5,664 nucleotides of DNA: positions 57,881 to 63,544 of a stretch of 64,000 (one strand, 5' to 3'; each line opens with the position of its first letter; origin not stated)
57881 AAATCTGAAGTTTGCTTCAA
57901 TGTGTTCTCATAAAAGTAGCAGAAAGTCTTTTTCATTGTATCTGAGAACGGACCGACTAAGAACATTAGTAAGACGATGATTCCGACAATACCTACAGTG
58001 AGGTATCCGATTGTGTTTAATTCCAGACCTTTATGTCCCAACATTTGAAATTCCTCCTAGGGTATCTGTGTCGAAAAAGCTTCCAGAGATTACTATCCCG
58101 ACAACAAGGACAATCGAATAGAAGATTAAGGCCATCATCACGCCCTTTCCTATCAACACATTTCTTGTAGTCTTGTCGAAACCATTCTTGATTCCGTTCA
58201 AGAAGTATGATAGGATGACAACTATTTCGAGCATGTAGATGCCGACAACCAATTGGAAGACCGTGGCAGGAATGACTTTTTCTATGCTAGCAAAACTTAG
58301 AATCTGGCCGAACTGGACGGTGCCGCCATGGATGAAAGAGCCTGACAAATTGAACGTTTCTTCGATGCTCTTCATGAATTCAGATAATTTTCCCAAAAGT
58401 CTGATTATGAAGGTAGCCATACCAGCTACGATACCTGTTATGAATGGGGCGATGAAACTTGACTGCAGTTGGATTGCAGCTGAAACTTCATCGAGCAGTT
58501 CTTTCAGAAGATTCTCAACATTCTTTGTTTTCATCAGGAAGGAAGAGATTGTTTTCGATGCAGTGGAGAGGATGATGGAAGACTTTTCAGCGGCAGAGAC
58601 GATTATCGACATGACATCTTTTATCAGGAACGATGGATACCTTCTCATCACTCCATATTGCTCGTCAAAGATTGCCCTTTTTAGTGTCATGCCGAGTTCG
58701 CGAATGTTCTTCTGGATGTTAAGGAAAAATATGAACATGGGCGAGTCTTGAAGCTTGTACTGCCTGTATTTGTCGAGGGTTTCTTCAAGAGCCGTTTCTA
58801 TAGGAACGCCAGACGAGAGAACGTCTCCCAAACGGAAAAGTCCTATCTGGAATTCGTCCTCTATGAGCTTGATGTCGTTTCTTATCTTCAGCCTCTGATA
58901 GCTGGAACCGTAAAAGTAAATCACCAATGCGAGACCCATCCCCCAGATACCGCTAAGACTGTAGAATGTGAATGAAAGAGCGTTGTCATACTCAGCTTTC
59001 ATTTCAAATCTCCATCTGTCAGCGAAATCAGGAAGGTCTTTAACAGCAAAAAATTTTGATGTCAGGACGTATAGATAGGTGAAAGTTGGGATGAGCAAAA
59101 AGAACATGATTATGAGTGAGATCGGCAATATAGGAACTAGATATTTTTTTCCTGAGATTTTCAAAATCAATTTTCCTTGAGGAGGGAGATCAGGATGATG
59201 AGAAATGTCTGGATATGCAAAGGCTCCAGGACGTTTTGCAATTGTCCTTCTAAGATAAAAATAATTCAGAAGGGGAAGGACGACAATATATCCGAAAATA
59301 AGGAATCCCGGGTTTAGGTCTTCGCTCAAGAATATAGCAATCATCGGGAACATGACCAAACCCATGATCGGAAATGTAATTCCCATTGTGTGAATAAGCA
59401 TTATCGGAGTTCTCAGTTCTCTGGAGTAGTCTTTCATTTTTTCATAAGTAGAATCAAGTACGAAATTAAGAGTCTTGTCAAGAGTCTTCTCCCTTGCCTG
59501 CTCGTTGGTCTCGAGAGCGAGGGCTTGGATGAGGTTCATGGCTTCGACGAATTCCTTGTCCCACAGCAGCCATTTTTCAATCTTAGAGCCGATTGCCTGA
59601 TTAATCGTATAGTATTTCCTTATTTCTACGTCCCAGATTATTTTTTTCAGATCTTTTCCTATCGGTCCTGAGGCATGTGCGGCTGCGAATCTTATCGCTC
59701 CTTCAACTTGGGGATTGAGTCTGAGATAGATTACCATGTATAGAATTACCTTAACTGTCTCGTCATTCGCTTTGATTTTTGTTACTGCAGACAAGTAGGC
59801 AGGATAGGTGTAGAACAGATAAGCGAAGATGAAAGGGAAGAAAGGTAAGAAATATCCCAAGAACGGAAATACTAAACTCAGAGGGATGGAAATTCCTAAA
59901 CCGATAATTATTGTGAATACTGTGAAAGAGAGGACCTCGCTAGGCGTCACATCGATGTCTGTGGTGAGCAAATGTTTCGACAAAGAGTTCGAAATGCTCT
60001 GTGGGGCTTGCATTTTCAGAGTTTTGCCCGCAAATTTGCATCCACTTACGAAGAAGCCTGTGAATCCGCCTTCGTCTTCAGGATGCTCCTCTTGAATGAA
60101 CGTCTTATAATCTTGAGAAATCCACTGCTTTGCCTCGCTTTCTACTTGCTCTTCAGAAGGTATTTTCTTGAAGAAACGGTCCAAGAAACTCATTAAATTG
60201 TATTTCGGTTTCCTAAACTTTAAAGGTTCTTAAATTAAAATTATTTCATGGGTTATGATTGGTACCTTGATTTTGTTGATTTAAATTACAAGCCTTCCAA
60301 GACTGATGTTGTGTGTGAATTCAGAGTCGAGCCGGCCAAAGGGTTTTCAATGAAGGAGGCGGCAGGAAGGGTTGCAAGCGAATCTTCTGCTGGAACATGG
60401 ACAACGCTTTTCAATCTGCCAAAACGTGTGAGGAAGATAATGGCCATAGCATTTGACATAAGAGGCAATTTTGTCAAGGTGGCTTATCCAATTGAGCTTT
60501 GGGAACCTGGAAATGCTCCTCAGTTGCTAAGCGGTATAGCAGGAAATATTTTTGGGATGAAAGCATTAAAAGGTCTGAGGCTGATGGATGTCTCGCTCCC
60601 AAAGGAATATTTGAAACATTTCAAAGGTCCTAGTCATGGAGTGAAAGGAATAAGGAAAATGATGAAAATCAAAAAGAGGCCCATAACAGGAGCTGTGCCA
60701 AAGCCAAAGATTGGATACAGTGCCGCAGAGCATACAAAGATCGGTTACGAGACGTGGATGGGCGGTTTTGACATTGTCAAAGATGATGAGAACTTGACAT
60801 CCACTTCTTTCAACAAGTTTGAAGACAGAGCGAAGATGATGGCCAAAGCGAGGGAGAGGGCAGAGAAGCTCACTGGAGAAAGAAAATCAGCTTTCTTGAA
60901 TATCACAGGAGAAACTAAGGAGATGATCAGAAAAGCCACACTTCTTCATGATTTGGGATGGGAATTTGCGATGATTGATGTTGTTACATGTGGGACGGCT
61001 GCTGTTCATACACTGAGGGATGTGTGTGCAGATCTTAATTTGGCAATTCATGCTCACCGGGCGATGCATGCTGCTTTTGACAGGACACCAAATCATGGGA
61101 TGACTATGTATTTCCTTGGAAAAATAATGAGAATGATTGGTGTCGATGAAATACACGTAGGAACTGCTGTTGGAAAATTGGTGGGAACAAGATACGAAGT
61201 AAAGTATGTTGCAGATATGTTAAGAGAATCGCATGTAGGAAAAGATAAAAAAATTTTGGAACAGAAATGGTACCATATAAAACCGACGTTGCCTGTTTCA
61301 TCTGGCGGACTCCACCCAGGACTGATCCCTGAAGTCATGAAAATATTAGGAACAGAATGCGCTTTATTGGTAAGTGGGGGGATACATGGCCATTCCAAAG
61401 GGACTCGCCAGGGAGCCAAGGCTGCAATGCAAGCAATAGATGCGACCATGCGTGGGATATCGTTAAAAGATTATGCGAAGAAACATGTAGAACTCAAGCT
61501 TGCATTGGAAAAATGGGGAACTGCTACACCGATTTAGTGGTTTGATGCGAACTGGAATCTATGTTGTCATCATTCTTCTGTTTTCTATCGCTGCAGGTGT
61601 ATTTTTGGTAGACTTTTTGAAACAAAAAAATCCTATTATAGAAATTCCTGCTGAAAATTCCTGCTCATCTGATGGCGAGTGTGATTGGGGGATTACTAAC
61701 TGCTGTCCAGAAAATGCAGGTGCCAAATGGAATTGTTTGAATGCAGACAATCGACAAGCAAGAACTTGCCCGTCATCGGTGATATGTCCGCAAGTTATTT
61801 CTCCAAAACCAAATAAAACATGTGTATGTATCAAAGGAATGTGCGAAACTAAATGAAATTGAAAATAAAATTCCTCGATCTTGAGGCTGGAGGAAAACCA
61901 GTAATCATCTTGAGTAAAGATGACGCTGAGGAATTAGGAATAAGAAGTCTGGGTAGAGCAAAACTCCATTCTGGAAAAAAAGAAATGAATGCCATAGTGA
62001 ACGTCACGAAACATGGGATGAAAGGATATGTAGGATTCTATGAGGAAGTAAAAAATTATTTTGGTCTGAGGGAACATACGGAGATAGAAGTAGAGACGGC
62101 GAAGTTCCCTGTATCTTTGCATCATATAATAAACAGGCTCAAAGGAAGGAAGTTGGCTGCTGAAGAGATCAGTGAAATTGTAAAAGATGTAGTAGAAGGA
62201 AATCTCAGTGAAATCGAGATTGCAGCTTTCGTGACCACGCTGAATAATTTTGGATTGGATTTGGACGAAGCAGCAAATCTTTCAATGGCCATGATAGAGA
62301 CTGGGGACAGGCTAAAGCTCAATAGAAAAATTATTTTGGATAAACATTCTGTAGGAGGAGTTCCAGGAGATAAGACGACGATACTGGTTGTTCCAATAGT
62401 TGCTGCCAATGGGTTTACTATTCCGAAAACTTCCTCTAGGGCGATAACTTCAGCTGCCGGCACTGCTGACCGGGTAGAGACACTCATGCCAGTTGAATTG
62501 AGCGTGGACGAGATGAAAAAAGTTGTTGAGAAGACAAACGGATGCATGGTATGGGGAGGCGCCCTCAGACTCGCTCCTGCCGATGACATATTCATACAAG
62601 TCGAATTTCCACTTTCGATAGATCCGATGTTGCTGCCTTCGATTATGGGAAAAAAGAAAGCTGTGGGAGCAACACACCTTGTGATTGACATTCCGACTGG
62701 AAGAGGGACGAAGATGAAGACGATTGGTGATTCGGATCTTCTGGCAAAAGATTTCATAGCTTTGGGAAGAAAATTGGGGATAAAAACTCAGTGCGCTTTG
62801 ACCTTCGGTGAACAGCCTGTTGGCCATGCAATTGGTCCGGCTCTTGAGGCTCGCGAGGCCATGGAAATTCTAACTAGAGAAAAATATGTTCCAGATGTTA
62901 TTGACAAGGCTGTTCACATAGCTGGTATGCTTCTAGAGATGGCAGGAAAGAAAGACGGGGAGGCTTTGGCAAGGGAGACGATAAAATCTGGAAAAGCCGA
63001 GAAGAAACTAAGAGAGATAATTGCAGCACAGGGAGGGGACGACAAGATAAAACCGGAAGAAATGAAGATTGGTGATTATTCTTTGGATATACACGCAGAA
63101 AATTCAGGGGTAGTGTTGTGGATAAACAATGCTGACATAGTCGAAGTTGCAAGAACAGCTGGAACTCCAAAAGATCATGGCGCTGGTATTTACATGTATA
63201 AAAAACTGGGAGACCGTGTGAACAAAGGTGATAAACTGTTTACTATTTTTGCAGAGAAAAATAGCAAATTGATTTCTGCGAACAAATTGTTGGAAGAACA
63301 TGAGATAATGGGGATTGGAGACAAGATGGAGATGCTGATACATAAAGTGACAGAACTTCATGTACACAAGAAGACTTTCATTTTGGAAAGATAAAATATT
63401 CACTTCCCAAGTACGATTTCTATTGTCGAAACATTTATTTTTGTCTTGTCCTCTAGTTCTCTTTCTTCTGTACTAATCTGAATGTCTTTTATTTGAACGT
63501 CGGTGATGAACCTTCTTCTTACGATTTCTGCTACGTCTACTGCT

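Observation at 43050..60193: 17-kb operon-like locus: FlaJ/TadC-type platform gene plus eleven pilin-leader genes carrying disulfide-rich enzyme/adhesin modules, with no ATPase or prepilin peptidase in cis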

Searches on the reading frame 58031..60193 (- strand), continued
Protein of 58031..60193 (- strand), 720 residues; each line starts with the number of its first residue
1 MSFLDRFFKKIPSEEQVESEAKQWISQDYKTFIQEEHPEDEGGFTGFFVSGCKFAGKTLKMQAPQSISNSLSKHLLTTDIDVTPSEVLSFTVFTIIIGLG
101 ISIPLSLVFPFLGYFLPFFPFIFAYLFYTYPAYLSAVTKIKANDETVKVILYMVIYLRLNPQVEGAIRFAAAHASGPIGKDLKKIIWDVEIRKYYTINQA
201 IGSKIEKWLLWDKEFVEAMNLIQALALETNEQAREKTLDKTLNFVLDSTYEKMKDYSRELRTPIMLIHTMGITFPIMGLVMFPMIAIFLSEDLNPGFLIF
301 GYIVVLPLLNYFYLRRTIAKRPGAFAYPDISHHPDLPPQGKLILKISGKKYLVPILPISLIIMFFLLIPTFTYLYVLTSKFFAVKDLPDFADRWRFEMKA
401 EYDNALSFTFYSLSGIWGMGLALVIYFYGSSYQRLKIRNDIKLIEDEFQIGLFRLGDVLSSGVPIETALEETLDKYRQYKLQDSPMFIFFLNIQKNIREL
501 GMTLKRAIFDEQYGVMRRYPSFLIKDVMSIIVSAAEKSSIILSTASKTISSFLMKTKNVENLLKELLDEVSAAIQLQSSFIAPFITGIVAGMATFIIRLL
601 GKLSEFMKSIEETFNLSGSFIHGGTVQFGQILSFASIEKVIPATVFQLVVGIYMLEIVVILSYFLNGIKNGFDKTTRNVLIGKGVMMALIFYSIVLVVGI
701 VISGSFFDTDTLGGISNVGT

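Call 83: fold_search(model_id=the predicted structure, library=pdb)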
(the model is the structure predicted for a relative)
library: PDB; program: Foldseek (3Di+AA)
matches with E <= 10: 173; with E <= 0.001: 0
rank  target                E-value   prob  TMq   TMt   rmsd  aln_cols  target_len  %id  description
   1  5gpj_A                2.8e-01  0.11  0.11  0.10  31.2       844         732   10  Crystal Structure of Proton-Pumping Pyrophosphatase (released 2016-12-28)
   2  9mvz_D                2.8e-01  0.06  0.07  0.06  60.5       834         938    9  Tripartite complex of MmpL5-S5-AcpM from Mycolicibacterium smegmatis (released 2025-07-30)
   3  6xr1                  4.1e-01  0.09  0.08  0.10  34.9       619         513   10  Computationally designed right-handed alpha/alpha single-chain toroid with 9 repeats (released 2021-07-14)
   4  9g8j_C                5.0e-01  0.07  0.09  0.09  32.5       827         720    9  Structure of K+-dependent Na+-PPase from Thermotoga maritima in complex with zoledronate (released 2025-06-04)
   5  6afw_A                5.6e-01  0.11  0.12  0.12  31.2       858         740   10  Proton pyrophosphatase-T228D mutant (released 2019-04-10)
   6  8qah_B                5.8e-01  0.11  0.09  0.13  33.6       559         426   13  X-ray crystal structure of a de novo designed single-chain parallel coiled-coil alpha-helical barrel with 8 inner heli (released 2024-07-03)
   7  6jb3                  6.7e-01  0.06  0.09  0.09  31.5       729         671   10  Structure of SUR1 subunit bound with repaglinide (released 2019-05-22)
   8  8f7n                  7.5e-01  0.21  0.13  0.21  34.4       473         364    9  Crystal structure of chemoreceptor McpZ ligand sensing domain (released 2023-07-05)
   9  8qai_A                7.5e-01  0.11  0.08  0.14  34.6       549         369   11  X-ray crystal structure of a de novo designed single-chain parallel coiled-coil alpha-helical barrel with 7 inner heli (released 2024-07-03)
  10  5gpj_B                9.4e-01  0.06  0.10  0.10  31.9       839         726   10  Crystal Structure of Proton-Pumping Pyrophosphatase (released 2016-12-28)
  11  6yvu_B                9.7e-01  0.04  0.07  0.05  69.9       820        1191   12  Condensin complex from S.cerevisiae ATP-free apo non-engaged state (released 2020-07-15)
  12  4ol0_B                1.1e+00  0.06  0.08  0.07  39.2       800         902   10  Crystal structure of transportin-SR2, a karyopherin involved in human disease, in complex with Ran (released 2014-04-09)
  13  8pm6                  1.1e+00  0.05  0.09  0.08  37.2       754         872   11  Human bile salt export pump (BSEP) in complex with inhibitor GBM in nanodiscs (released 2023-11-22)
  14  9syt_A                1.3e+00  0.04  0.08  0.07  37.1       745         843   11  Asymmetric hexameric MmpS4-MmpL4 complex from Mycobacterium tuberculosis with "long" coiled-coil domain (released 2026-01-28)
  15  9ivk_A                1.3e+00  0.33  0.16  0.25  11.4       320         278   12  cryo-EM structure of a tmFAP (released 2024-11-20)
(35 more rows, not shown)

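Call 85: search_protein_families(library=pfam, max_evalue=0.1, proteins=[P0016, P0032, P0049, P0058, P0097, P0100, P0108, P0109, P0116, P0117])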
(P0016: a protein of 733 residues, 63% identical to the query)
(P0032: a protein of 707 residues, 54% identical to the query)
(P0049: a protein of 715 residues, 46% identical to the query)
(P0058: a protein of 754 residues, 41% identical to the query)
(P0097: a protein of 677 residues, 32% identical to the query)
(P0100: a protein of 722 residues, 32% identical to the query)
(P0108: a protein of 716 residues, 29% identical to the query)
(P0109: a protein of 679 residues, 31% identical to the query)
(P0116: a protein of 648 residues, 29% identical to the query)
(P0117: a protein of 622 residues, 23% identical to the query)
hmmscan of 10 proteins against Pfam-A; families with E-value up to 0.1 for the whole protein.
P0016 (733 aa): 3 families
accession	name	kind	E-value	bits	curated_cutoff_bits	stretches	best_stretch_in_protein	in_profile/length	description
PF00482.28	T2SSF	-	2.6e-06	27.8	25.2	1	155-287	3-125/125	Type II secretion system (T2SS), protein F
PF05064.18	Nsp1_C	-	0.019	15.3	24.1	1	191-251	25-83/114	Nsp1-like C-terminal region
PF03081.22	Exo70_C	-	0.037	13.5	24.1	1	497-621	40-164/372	Exo70 exocyst complex subunit C-terminal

P0032 (707 aa): 1 family
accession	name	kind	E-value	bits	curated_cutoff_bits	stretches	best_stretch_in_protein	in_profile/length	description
PF00482.28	T2SSF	-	1.9e-05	25.1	25.2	1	448-590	4-118/125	Type II secretion system (T2SS), protein F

P0049 (715 aa): 1 family
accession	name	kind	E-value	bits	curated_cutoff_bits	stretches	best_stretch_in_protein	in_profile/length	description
PF00482.28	T2SSF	-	1.6e-06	28.5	25.2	1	149-280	4-125/125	Type II secretion system (T2SS), protein F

P0058 (754 aa): 2 families
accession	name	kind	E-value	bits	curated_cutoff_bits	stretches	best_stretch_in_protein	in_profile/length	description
PF00482.28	T2SSF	-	3.3e-06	27.5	25.2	1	150-281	4-125/125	Type II secretion system (T2SS), protein F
PF06305.16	LapA_dom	-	0.025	14.9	28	0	453-485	25-55/64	Lipopolysaccharide assembly protein A domain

P0097 (677 aa): 1 family
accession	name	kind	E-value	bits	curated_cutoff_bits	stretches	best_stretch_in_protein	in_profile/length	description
PF00482.28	T2SSF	-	1.5e-05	25.4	25.2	0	432-511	4-74/125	Type II secretion system (T2SS), protein F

P0100 (722 aa): 3 families
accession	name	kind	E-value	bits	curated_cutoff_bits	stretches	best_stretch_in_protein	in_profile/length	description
PF00482.28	T2SSF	-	7.2e-07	29.7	25.2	2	470-586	3-110/125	Type II secretion system (T2SS), protein F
PF20572.3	DUF6781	-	0.00016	22.1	27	1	484-608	95-211/213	Family of unknown function (DUF6781)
PF20990.2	DUF2207_C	-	0.026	14.7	33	0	38-140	91-193/247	Predicted membrane protein (DUF2207) C-terminal domain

P0108 (716 aa): 3 families
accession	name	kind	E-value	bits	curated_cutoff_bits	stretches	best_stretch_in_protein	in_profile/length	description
PF00482.28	T2SSF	-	3.4e-08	33.9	25.2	1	464-580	3-110/125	Type II secretion system (T2SS), protein F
PF20572.3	DUF6781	-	3.1e-05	24.4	27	1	478-602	95-211/213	Family of unknown function (DUF6781)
PF13139.11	DUF3981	-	0.035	14.9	25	0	369-387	87-105/115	Domain of unknown function (DUF3981)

P0109 (679 aa): 2 families
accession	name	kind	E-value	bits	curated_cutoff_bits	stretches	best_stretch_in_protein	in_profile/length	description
PF00482.28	T2SSF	-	4.3e-08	33.6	25.2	2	434-564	3-123/125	Type II secretion system (T2SS), protein F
PF04286.17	DUF445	-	0.049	14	33.8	0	401-555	44-179/368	Protein of unknown function (DUF445)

P0116 (648 aa): 2 families
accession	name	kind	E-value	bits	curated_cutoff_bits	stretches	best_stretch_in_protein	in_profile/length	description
PF00482.28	T2SSF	-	0.012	16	25.2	1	129-259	4-125/125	Type II secretion system (T2SS), protein F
PF20990.2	DUF2207_C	-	0.027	14.6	33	1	210-314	103-208/247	Predicted membrane protein (DUF2207) C-terminal domain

P0117 (622 aa): 2 families
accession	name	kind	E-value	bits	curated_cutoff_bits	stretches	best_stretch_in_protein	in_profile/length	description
PF10755.14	DUF2585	-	0.0052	17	25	1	467-570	28-134/164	Protein of unknown function (DUF2585)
PF00335.26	Tetraspanin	-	0.022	14.9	32.1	1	271-371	23-104/225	Tetraspanin family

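Call 90: search_protein_families(library=pfam, max_evalue=1, proteins=[L014:14501-14674:+, L014:14671-14889:+, L014:14925-15089:+, L014:15196-15354:+, L014:15354-15626:+, L014:19757-20074:+])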
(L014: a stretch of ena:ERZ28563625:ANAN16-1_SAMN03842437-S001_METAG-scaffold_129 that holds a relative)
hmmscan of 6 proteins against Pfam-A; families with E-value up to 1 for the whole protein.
L014:14501-14674:+ (58 aa): 0 families

L014:14671-14889:+ (73 aa): 3 families
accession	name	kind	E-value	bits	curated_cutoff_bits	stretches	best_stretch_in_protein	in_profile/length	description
PF08374.16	Protocadherin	-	0.018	15.5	26.3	1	10-32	38-60/217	Protocadherin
PF23711.1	DUF7156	-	0.22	12.1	27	1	10-31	22-43/53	Family of unknown function (DUF7156)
PF15820.10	ECSCR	-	0.23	11.8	27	1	13-34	20-41/104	Endothelial cell-specific chemotaxis regulator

L014:14925-15089:+ (55 aa): 4 families
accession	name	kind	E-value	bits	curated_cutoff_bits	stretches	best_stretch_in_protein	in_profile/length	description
PF01594.21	AI-2E_transport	-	0.03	13.9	34.3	1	7-49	51-93/327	AI-2E family transporter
PF13800.11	Sigma_reg_N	-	0.1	13.3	26.3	1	5-45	13-53/91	Sigma factor regulator N-terminal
PF22812.1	CR_prot_dom_plant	-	0.26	12.2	34.1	1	5-25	40-60/71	Plant cysteine-rich protein domain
PF06024.17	Orf78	-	0.42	11.4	29.4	1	6-28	63-85/101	Orf78 (ac78)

L014:15196-15354:+ (53 aa): 4 families
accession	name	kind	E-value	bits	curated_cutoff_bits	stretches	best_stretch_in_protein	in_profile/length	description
PF13800.11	Sigma_reg_N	-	0.25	12.1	26.3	1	10-44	12-45/91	Sigma factor regulator N-terminal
PF06387.16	Calcyon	-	0.45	10.9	25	1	10-41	79-110/180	D1 dopamine receptor-interacting protein (calcyon)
PF06024.17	Orf78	-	0.57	11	29.4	1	9-37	64-90/101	Orf78 (ac78)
PF12216.13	m04gp34like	-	0.58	10.2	25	1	7-43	226-259/267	Immune evasion protein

L014:15354-15626:+ (91 aa): 5 families
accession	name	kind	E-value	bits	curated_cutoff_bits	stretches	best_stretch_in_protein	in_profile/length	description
PF05745.16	CRPA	-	0.074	13.5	23.6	1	8-52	66-111/150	Chlamydia 15 kDa cysteine-rich outer membrane protein (CRPA)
PF15820.10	ECSCR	-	0.14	12.5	27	1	11-60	30-79/104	Endothelial cell-specific chemotaxis regulator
PF10717.14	ODV-E18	-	0.4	11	28.1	1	10-27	28-45/87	Occlusion-derived virus envelope protein ODV-E18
PF07219.19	HemY_N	-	0.69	10.5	31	1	4-31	12-39/107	HemY protein N-terminus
PF06143.16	Baculo_11_kDa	-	0.76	9.9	28.4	0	11-30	42-61/84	Baculovirus 11 kDa family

L014:19757-20074:+ (106 aa): 0 families

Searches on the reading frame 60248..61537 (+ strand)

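Call 5: search_protein_families(library=pfam, max_evalue=0.01, proteins=[window:60248-61537:+])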
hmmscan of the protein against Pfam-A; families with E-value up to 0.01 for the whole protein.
window:60248-61537:+ (429 aa): 2 families
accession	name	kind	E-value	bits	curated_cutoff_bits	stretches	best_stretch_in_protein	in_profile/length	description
PF00016.26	RuBisCO_large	-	3.1e-78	263.5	30.1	1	132-423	2-299/299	Ribulose bisphosphate carboxylase large chain, catalytic domain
PF02788.21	RuBisCO_large_N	-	1.4e-41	141.9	20.7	1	8-121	1-120/120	Ribulose bisphosphate carboxylase large chain, N-terminal domain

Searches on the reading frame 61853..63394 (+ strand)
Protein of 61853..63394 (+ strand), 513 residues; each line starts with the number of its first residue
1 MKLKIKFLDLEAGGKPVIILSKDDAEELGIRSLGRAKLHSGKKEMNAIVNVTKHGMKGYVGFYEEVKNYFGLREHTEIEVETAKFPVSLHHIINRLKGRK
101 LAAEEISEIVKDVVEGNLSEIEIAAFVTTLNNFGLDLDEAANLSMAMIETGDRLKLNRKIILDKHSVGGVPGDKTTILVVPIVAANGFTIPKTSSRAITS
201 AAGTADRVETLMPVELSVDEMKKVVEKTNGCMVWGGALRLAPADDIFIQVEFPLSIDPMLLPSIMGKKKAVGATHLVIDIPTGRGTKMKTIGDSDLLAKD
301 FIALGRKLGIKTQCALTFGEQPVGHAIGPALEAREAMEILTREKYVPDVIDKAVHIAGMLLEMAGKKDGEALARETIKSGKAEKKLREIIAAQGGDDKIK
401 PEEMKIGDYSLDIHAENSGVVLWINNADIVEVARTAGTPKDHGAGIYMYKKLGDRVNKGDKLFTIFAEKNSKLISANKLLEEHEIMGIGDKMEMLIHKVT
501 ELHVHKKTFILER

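Call 5: search_protein_families(library=pfam, max_evalue=0.01, proteins=[window:61853-63394:+])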
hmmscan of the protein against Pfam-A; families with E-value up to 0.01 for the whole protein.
window:61853-63394:+ (513 aa): 5 families
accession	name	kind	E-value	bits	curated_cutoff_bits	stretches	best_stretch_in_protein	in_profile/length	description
PF00591.27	Glycos_transf_3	-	9.1e-16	58.7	27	1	159-382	2-252/253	Glycosyl transferase family, a/b domain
PF07831.19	PYNP_C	-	2.7e-11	43.4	27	1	424-481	5-69/75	Pyrimidine nucleoside phosphorylase C-terminal domain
PF02885.22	Glycos_trans_3N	-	2.1e-10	40.7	26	1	96-151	8-63/63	Glycosyl transferase family, helical bundle domain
PF10011.15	DUF2254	-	9.8e-05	21.7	28.8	1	392-472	176-248/368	Predicted membrane protein (DUF2254)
PF01568.27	Molydop_binding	-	0.0046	17.4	26.8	0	14-63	28-77/110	Molydopterin dinucleotide binding domain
